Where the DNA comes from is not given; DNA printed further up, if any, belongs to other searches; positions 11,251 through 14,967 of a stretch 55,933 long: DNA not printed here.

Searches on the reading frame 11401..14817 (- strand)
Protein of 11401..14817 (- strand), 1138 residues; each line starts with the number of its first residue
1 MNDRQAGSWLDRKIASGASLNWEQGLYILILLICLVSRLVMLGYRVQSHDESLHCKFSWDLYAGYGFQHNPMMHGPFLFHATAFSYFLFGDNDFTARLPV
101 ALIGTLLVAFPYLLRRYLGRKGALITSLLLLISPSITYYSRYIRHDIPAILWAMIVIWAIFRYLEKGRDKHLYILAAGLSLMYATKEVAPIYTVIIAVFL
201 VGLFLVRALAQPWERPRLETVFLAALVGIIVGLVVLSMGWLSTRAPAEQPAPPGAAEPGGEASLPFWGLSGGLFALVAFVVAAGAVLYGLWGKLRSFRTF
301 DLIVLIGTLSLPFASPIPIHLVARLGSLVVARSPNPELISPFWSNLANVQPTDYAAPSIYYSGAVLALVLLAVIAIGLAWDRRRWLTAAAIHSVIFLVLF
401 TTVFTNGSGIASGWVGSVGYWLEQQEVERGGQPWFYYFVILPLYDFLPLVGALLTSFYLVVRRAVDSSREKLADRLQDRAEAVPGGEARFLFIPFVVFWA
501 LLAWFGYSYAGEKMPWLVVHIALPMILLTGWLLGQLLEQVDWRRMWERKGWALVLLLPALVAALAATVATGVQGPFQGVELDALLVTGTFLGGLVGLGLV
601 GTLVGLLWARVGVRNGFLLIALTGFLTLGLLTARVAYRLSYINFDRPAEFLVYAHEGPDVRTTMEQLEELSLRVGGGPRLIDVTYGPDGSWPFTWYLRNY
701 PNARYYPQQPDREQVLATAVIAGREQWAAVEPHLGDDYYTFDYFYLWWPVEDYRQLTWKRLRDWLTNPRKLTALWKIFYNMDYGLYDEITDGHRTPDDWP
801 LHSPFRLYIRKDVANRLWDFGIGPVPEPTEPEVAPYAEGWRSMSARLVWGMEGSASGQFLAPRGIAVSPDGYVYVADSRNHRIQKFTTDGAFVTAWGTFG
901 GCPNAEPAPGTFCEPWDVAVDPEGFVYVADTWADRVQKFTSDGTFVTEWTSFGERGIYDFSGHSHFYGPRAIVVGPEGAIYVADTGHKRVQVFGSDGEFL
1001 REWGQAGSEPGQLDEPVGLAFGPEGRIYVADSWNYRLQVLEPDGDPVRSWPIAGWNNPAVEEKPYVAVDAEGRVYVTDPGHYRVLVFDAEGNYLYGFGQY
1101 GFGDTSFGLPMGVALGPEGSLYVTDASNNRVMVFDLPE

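Call 48: search_protein_families(library=pfam, proteins=[window:11401-14817:-], max_evalue=0.00001)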
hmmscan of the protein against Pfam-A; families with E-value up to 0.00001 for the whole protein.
window:11401-14817:- (1138 aa): 7 families
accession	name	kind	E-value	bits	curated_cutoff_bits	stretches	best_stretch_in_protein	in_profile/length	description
PF01436.27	NHL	-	9.3e-48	158.4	20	4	861-886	3-28/28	NHL repeat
PF13231.12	PMT_2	-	2.3e-16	60.9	26.1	1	74-236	2-154/160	Dolichyl-phosphate-mannose-protein mannosyltransferase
PF08450.18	SGL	-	1e-12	48.6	26.3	0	859-950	133-221/246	SMP-30/Gluconolactonase/LRE-like region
PF25021.1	TEN_NHL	-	1.1e-11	44.8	27.1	0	858-894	140-174/357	Teneurin NHL domain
PF24684.1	Vgb_lyase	-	7.3e-10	38.6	50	1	862-1128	57-285/290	Virginiamycin B lyase family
PF17170.10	DUF5128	-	1.5e-08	34.6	22.9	0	1070-1136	52-119/321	6-bladed beta-propeller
PF06739.17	SBBP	-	1.6e-06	28.4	20.5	0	862-876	15-29/38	Beta-propeller repeat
